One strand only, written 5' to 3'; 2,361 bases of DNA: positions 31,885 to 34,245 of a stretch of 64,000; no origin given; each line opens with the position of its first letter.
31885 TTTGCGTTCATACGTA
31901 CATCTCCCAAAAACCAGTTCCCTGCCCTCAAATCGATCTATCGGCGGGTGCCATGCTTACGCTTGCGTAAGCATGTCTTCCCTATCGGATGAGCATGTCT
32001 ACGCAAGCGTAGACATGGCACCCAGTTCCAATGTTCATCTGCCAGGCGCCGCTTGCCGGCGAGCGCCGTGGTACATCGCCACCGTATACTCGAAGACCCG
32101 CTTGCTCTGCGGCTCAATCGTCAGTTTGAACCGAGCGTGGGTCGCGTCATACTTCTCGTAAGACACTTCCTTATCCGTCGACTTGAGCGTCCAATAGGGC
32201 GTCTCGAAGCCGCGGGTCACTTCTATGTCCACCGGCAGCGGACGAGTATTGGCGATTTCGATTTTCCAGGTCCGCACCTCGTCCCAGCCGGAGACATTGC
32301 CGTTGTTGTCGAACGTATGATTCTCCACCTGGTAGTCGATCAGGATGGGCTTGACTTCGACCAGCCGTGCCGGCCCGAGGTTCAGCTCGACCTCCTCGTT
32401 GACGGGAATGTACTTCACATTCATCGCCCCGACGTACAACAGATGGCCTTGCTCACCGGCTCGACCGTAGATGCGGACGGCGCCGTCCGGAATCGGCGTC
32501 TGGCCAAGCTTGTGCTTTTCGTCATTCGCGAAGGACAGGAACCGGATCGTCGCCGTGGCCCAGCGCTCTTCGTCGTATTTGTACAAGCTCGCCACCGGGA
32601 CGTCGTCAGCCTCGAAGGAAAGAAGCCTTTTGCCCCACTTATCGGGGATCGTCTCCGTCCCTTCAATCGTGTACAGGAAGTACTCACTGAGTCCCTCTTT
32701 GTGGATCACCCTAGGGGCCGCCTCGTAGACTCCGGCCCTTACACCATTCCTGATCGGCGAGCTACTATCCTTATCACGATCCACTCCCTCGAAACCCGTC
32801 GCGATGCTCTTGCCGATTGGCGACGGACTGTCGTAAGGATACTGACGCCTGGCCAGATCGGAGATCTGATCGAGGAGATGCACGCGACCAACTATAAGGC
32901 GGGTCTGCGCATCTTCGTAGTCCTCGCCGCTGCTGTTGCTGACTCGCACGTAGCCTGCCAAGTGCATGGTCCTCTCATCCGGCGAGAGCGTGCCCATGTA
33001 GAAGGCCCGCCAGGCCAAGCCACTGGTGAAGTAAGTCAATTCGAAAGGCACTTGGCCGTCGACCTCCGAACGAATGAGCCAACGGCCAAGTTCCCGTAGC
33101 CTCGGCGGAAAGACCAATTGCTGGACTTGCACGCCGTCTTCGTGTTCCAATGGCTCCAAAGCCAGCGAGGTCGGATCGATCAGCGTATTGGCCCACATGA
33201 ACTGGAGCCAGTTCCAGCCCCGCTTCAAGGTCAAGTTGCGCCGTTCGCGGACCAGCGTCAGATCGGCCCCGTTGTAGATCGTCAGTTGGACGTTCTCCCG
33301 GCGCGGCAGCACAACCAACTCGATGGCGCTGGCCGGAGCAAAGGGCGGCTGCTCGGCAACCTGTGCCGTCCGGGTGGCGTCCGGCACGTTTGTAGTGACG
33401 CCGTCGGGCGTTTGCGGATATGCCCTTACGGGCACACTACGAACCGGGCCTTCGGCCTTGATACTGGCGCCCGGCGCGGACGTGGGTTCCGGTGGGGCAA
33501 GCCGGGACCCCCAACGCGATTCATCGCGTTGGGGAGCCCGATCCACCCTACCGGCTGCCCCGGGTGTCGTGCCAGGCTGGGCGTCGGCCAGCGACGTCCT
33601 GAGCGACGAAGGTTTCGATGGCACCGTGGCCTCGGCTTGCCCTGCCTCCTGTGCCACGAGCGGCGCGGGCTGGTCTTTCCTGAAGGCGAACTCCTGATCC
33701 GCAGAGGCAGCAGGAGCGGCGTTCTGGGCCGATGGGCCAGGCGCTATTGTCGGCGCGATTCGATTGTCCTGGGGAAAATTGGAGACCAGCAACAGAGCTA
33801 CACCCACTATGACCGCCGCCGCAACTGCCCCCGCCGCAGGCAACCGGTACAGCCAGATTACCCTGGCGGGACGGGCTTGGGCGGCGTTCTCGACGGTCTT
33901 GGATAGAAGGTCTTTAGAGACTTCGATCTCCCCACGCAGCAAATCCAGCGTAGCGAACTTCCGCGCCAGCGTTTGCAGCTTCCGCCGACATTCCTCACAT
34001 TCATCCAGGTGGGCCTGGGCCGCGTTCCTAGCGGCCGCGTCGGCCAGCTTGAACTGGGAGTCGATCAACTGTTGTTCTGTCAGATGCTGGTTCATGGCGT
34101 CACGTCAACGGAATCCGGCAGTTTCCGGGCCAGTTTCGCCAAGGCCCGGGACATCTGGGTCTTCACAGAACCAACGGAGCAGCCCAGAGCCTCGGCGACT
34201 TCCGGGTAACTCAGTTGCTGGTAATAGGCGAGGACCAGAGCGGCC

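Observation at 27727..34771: ECF sigma / anti-sigma pair whose sensor domain is DUF4139-like, followed by three free secreted copies of that domain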

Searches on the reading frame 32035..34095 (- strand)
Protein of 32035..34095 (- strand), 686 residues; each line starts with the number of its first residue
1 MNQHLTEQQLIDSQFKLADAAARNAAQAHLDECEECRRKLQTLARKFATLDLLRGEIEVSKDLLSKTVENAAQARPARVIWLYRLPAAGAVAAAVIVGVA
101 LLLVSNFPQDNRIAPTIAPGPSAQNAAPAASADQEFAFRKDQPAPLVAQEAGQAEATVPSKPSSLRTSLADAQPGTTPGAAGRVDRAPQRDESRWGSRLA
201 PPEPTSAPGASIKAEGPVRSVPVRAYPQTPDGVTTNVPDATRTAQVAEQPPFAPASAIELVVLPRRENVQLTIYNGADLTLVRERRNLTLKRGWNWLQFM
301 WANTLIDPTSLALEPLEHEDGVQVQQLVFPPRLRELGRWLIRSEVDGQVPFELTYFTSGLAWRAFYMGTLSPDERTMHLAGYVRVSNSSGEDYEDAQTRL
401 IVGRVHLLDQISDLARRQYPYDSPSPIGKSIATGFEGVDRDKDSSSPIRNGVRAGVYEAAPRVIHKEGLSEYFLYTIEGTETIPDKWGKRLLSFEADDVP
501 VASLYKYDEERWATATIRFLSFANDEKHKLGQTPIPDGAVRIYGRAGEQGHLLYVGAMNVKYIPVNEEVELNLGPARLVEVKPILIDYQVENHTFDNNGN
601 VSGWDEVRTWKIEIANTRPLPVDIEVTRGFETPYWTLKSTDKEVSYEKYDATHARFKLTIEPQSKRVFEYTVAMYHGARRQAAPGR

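Call 3: search_protein_families(library=pfam, proteins=[window:32035-34095:-], max_evalue=1)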
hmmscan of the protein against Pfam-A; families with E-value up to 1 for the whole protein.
window:32035-34095:- (686 aa): 2 families
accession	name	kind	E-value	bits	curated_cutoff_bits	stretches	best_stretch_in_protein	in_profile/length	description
PF13598.12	DUF4139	-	5e-10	39.9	31.8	1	352-675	2-202/205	Domain of unknown function (DUF4139)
PF13490.11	zf-HC2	-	0.061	13.9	22.2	1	19-37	17-35/35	Putative zinc-finger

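Call 4: search_protein_families(library=ncbifam, proteins=[window:32035-34095:-], max_evalue=1)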
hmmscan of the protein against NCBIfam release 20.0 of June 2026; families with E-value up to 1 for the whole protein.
window:32035-34095:- (686 aa): 4 families
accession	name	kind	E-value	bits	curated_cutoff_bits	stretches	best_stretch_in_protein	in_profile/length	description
TIGR02231.1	TIGR02231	subfamily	8.7e-06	24.7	112.6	1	343-666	187-507/524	mucoidy inhibitor MuiA family protein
NF052375.1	antisigma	equivalog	0.00044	20.3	100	1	21-148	13-154/217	anti-sigma factor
NF053601.1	asym_polar_PgfA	equivalog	0.052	13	160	1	41-104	240-303/303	cell envelope lipid trafficking protein PgfA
TIGR03988.1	antisig_RsrA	equivalog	0.072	13.2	62.5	1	19-41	18-40/77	mycothiol system anti-sigma-R factor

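Call 12: find_homologous_proteins(query=window:32035-34095:-)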
Query window:32035-34095:- (686 aa): 6901 proteins with E <= 0.001 among 8000 candidates; the best 120 are listed.
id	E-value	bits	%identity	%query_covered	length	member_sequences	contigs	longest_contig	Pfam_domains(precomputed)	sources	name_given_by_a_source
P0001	0.0e+0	1556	100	100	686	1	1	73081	PF13598.13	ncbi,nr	ncbi:MAG: hypothetical protein M1376_13080 [Planctomycetes bacterium]|nr:hypothetical protein [Planc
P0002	0.0e+0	1198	79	99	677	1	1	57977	PF13598.13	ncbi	-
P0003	0.0e+0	1170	77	99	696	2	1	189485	PF13598.13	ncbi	-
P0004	0.0e+0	1155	74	90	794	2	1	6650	PF13598.13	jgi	jgi:hypothetical protein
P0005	0.0e+0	1145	75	99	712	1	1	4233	PF13598.13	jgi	jgi:hypothetical protein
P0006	0.0e+0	1118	75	100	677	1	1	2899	PF13598.13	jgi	jgi:hypothetical protein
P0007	0.0e+0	1117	72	100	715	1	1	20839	PF13598.13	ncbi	-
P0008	0.0e+0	1112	75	99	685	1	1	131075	PF13598.13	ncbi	-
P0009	0.0e+0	1086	72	100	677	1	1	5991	PF13598.13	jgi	jgi:hypothetical protein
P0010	0.0e+0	1084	70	100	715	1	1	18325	PF13598.13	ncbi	-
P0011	0.0e+0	1070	72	99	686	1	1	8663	PF13598.13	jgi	jgi:hypothetical protein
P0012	0.0e+0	1069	73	99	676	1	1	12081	PF13598.13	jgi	jgi:hypothetical protein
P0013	0.0e+0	1066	68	99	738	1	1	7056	PF13598.13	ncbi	-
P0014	0.0e+0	1062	72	99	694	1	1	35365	PF13598.13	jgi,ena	-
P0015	0.0e+0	1059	71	100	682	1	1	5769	PF13598.13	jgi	jgi:hypothetical protein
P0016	0.0e+0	1058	70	100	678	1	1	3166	PF13598.13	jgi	jgi:hypothetical protein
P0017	0.0e+0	1052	72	99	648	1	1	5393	PF13598.13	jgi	jgi:hypothetical protein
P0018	0.0e+0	1045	67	99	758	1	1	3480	PF13598.13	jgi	jgi:hypothetical protein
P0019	0.0e+0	1031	71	100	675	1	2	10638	PF13598.13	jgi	jgi:hypothetical protein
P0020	0.0e+0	1019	69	100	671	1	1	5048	PF13598.13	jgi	jgi:hypothetical protein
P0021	1.9e-298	1010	69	99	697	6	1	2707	PF13598.13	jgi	jgi:hypothetical protein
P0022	3.2e-297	1006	67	100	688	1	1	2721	PF13598.13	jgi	jgi:hypothetical protein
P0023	5.1e-296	1002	67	99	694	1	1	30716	PF13598.13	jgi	jgi:hypothetical protein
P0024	5.9e-294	995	67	99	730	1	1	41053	PF13598.13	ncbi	-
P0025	5.4e-289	978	67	100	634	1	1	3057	PF13598.13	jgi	jgi:hypothetical protein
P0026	1.3e-279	947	65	99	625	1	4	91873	PF13598.13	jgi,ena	jgi:hypothetical protein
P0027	2.2e-269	914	60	100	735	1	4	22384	PF13598.13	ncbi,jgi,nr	ncbi:MAG: DUF4139 domain-containing protein [Planctomycetes bacterium]|nr:DUF4139 domain-containing 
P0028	2.4e-263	894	63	99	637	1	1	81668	PF13598.13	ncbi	-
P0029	9.3e-263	892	63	99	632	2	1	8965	PF13598.13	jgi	jgi:hypothetical protein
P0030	1.0e-261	888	61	99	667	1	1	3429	PF13598.13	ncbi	-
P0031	1.4e-261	888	74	65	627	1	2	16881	PF13598.13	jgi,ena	-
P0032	6.4e-261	886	62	99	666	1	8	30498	PF13598.13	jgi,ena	jgi:hypothetical protein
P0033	1.7e-260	884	62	100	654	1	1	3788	PF13598.13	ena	-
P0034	3.2e-260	883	62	99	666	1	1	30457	PF13598.13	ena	-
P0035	3.8e-260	883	61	100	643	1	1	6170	PF13598.13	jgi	jgi:hypothetical protein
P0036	1.1e-259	882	62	100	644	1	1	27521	PF13598.13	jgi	jgi:hypothetical protein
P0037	5.1e-259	879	63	99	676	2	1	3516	PF13598.13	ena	-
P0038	5.4e-259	879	66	92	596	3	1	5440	PF13598.13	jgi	jgi:hypothetical protein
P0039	7.4e-259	879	61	100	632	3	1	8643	PF13598.13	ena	-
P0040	1.3e-258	878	60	100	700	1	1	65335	PF13598.13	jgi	-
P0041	3.9e-258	876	63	99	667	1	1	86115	PF13598.13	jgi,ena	-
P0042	1.7e-257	874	59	99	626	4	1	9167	PF13598.13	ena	-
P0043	1.7e-257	874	62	99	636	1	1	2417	PF13598.13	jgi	jgi:hypothetical protein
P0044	1.8e-257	874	61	99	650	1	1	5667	PF13598.13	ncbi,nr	ncbi:MAG: DUF4139 domain-containing protein [Sedimentisphaerales bacterium]|nr:DUF4139 domain-contai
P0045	3.6e-257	873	61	100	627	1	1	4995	PF13598.13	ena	-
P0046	2.9e-256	870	69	70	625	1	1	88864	PF13598.13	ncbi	ncbi:MAG: DUF4139 domain-containing protein [Phycisphaerales bacterium]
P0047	3.7e-255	867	61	100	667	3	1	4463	PF13598.13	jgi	jgi:hypothetical protein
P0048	4.4e-255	866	62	99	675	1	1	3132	PF13598.13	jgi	jgi:hypothetical protein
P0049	2.2e-254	864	-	-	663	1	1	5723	PF13598.13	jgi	jgi:hypothetical protein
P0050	5.0e-254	863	60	99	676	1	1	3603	PF13598.13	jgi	-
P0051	5.8e-254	863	56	99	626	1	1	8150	PF13598.13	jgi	-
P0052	5.9e-253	859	67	70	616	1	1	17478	PF13598.13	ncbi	-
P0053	1.6e-252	858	61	99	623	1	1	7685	PF13598.13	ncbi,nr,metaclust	ncbi:MAG: hypothetical protein A2Y76_12955 [Planctomycetes bacterium RBG_13_60_9]|nr:MAG: hypothetic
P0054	2.6e-252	857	60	99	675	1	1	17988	PF13598.13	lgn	-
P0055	2.6e-252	857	62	99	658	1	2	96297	PF13598.13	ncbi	-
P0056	3.4e-252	857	62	99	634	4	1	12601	PF13598.13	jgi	jgi:hypothetical protein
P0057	7.4e-252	856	59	99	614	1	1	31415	PF13598.13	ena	-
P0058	1.4e-251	855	74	62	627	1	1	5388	PF13598.13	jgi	jgi:hypothetical protein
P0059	4.7e-251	853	58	99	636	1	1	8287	PF13598.13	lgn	-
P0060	7.4e-251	852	61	100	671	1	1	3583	PF13598.13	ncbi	-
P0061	1.6e-250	851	72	64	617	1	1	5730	PF13598.13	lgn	-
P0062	2.7e-250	850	72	64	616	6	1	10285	PF13598.13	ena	-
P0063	7.7e-250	849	58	99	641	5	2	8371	PF13598.13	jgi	jgi:hypothetical protein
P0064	8.4e-250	849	70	69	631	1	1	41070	PF13598.13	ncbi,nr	ncbi:MAG TPA: DUF4139 domain-containing protein [Sedimentisphaerales bacterium]|nr:DUF4139 domain-co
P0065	1.1e-249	848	70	65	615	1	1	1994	PF13598.13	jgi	jgi:hypothetical protein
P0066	2.8e-249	847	59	99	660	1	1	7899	PF13598.13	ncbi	ncbi:MAG: DUF4139 domain-containing protein [Solirubrobacterales bacterium]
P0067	4.7e-249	846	69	72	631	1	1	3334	PF13598.13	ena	-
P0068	4.7e-249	846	58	100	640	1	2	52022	PF13598.13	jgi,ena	-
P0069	2.8e-248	844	59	99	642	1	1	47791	PF13598.13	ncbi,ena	-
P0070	2.9e-248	844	60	100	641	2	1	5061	PF13598.13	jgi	jgi:hypothetical protein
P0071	1.1e-247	842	69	71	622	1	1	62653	PF13598.13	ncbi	ncbi:MAG: DUF4139 domain-containing protein [Phycisphaerales bacterium]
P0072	7.0e-247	839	60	99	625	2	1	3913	PF13598.13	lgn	-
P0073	1.9e-246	838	59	99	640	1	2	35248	PF13598.13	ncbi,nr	ncbi:MAG: DUF4139 domain-containing protein [Phycisphaerae bacterium]|nr:DUF4139 domain-containing p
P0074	3.0e-246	837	59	99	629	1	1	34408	PF13598.13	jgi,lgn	jgi:hypothetical protein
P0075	4.8e-246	836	60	100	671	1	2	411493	PF13598.13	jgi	jgi:hypothetical protein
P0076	5.4e-246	836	58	99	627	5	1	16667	PF13598.13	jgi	-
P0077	7.6e-246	836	60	100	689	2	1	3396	PF13598.13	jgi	jgi:hypothetical protein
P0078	1.5e-245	835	51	100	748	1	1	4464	PF13598.13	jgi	jgi:hypothetical protein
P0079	4.0e-245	833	58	100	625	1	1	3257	PF13598.13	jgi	-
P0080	5.7e-245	833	68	66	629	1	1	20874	PF13598.13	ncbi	-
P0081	6.0e-245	833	58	100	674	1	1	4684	PF13598.13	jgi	jgi:hypothetical protein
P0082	8.9e-245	832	58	100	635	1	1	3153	PF13598.13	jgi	jgi:hypothetical protein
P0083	1.4e-244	832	59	100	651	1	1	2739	PF13598.13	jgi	-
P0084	5.9e-244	830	54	99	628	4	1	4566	PF13598.13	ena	-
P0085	7.4e-244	829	57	100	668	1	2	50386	PF13598.13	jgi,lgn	jgi:hypothetical protein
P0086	1.4e-243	828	59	99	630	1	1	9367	PF13598.13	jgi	jgi:hypothetical protein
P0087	1.4e-243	828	60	99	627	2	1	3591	PF13598.13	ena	-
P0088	2.0e-243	828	59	99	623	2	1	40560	PF13598.13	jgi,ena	-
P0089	1.0e-242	825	57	100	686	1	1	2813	PF13598.13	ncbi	-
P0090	1.7e-242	825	58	99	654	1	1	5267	PF13598.13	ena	-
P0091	1.8e-242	825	57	99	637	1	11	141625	PF13598.13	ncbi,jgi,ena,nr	ncbi:MAG TPA: DUF4139 domain-containing protein [Sedimentisphaerales bacterium]|jgi:hypothetical pro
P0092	4.5e-242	823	60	100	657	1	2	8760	PF13598.13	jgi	jgi:hypothetical protein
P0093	5.1e-241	820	58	100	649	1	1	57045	PF13598.13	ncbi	-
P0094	1.4e-240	818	57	99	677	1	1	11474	PF13598.13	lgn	-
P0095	4.9e-240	817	75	71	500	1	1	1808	PF13598.13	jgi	-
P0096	7.7e-240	816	58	100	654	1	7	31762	PF13598.13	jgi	jgi:hypothetical protein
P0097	1.1e-239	815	58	99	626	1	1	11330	PF13598.13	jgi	-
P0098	1.5e-239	815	58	100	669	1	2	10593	PF13598.13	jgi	jgi:hypothetical protein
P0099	5.0e-239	813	57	100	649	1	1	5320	PF13598.13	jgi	-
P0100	1.3e-238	812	57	99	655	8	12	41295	PF13598.13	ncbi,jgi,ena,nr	ncbi:MAG TPA: hypothetical protein PKZ07_16610 [Sedimentisphaerales bacterium]|nr:hypothetical prote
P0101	6.3e-238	810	56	99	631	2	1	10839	PF13598.13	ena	-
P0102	1.1e-237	809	55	99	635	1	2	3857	PF13598.13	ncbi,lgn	-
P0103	1.6e-237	808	57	99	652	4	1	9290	PF13598.13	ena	-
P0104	3.2e-237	807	55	100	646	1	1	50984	PF13598.13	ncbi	-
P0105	1.0e-236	806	70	63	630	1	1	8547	PF13598.13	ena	-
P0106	5.9e-235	800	55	100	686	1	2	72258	PF13598.13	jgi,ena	-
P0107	1.3e-234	799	58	99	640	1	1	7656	PF13598.13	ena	-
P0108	1.4e-234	799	56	99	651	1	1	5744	PF13598.13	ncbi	-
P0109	2.3e-234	798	57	99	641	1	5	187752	PF13598.13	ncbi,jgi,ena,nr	ncbi:MAG TPA: hypothetical protein PLU87_07445 [Sedimentisphaerales bacterium]|nr:hypothetical prote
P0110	2.4e-234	798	54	100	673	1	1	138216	PF13598.13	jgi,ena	-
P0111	6.2e-234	796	57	99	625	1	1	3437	PF13598.13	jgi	-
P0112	8.7e-234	796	58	99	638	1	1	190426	PF13598.13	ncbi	-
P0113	2.0e-233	795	71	64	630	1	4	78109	PF13598.13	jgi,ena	jgi:hypothetical protein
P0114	3.1e-233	794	57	99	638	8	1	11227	PF13598.13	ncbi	-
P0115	3.6e-233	794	56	99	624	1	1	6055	PF13598.13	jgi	jgi:hypothetical protein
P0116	4.0e-233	794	57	99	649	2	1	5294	PF13598.13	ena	-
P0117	4.2e-233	794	57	99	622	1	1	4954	PF13598.13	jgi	-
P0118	6.3e-233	793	68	65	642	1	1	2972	PF13598.13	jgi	jgi:hypothetical protein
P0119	1.9e-232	792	56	99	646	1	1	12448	PF13598.13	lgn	-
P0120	1.9e-232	792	55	99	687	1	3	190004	PF13598.13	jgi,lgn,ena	-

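Call 14: find_encoding_contigs(protein=P0075, flank=10000, max_places=2)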
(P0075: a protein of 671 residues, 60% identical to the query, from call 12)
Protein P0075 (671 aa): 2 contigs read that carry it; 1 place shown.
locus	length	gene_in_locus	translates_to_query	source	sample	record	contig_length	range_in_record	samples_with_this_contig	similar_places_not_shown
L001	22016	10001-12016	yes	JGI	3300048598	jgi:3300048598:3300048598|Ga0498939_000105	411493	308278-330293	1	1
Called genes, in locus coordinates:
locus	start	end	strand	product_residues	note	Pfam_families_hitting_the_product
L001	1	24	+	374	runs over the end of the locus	PF01476:LysM, PF03734:YkuD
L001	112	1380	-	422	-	PF06689:zf-C4_ClpX, PF07728:AAA_5 (faint), PF05496:RuvB_N (weak), PF00004:AAA, PF07724:AAA_2, PF13401:AAA_22 (faint), PF14532:Sigma54_activ_2 (weak), PF10431:ClpB_D2-small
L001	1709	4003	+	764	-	PF13385:Laminin_G_3, PF00754:F5_F8_type_C, PF22633:F5_F8_type_C_2 (weak)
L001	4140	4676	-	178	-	PF01558:POR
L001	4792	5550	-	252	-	PF02775:TPP_enzyme_C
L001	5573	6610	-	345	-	PF01855:POR_N, PF02780:Transketolase_C (weak), PF17147:PFOR_II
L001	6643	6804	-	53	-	-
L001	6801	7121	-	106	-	PF01909:NTP_transf_2, PF18765:Polbeta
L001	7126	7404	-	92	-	PF12797:Fer4_2, PF25160:LdpA_Fe-S-bd (weak), PF00037:Fer4, PF12837:Fer4_6 (weak), PF13237:Fer4_10, PF14697:Fer4_21 (weak), PF12838:Fer4_7, PF13187:Fer4_9, +4 more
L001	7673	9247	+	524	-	PF00857:Isochorismatase (faint), PF06283:ThuA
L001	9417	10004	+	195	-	PF04542:Sigma70_r2, PF08281:Sigma70_r4_2, PF04545:Sigma70_r4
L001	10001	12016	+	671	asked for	PF13598:DUF4139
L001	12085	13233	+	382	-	-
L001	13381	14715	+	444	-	PF13598:DUF4139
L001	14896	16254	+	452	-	PF13598:DUF4139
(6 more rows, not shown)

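Call 15: find_encoding_contigs(protein=P0109, flank=10000, max_places=2)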
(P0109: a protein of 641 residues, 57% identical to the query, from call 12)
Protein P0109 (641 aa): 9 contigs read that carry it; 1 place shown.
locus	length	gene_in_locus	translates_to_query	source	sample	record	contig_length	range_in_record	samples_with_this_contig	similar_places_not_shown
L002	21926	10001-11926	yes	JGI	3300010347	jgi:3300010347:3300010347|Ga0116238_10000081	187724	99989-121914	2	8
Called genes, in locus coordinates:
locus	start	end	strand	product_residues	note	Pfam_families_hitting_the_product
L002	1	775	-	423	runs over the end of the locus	PF06689:zf-C4_ClpX, PF05496:RuvB_N (faint), PF00004:AAA, PF07724:AAA_2, PF07728:AAA_5 (faint), PF13401:AAA_22 (faint), PF10431:ClpB_D2-small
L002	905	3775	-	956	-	PF02837:Glyco_hydro_2_N, PF00703:Glyco_hydro_2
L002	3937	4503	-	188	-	PF01558:POR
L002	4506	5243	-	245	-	PF02775:TPP_enzyme_C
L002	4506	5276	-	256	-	PF02775:TPP_enzyme_C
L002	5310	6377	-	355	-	PF01855:POR_N, PF02780:Transketolase_C, PF17147:PFOR_II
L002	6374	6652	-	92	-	PF12797:Fer4_2, PF25160:LdpA_Fe-S-bd (faint), PF00037:Fer4, PF12837:Fer4_6 (weak), PF13187:Fer4_9, PF13237:Fer4_10, PF14697:Fer4_21, PF12838:Fer4_7, +4 more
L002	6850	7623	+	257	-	PF00106:adh_short, PF08659:KR, PF13561:adh_short_C2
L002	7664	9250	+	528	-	PF00857:Isochorismatase (faint), PF06283:ThuA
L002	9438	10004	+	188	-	PF04542:Sigma70_r2, PF08281:Sigma70_r4_2, PF04545:Sigma70_r4, PF13384:HTH_23 (weak)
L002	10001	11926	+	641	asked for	PF13598:DUF4139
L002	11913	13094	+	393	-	-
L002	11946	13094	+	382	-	-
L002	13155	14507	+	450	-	PF13598:DUF4139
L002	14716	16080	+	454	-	PF13598:DUF4139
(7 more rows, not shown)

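Call 16: find_encoding_contigs(protein=P0003, flank=10000, max_places=2)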
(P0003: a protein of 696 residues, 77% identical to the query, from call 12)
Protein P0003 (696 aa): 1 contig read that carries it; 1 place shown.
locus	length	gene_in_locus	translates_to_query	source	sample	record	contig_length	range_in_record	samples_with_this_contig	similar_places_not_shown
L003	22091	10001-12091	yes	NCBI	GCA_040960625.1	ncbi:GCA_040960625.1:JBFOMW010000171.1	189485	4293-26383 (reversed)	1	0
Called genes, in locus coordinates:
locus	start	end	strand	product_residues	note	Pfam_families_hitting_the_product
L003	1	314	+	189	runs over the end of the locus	-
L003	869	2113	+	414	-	-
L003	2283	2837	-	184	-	PF01558:POR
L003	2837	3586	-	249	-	PF02775:TPP_enzyme_C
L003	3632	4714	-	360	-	PF01855:POR_N, PF02780:Transketolase_C (weak), PF17147:PFOR_II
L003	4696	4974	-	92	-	PF05168:HEPN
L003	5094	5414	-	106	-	PF01909:NTP_transf_2, PF18765:Polbeta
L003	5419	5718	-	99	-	PF12838:Fer4_7 (weak), PF25160:LdpA_Fe-S-bd (weak), PF12797:Fer4_2 (weak), PF00037:Fer4 (weak), PF12837:Fer4_6 (weak), PF13237:Fer4_10 (weak), PF14697:Fer4_21 (weak), PF12838:Fer4_7, +3 more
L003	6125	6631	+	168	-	-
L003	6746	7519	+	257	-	PF00106:adh_short, PF01370:Epimerase, PF08659:KR, PF13561:adh_short_C2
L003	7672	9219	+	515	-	PF00857:Isochorismatase (faint), PF06283:ThuA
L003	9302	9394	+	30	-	-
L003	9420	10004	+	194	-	PF04542:Sigma70_r2, PF08281:Sigma70_r4_2, PF04545:Sigma70_r4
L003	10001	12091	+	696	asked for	PF13598:DUF4139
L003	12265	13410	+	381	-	-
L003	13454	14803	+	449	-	PF13598:DUF4139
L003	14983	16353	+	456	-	PF13598:DUF4139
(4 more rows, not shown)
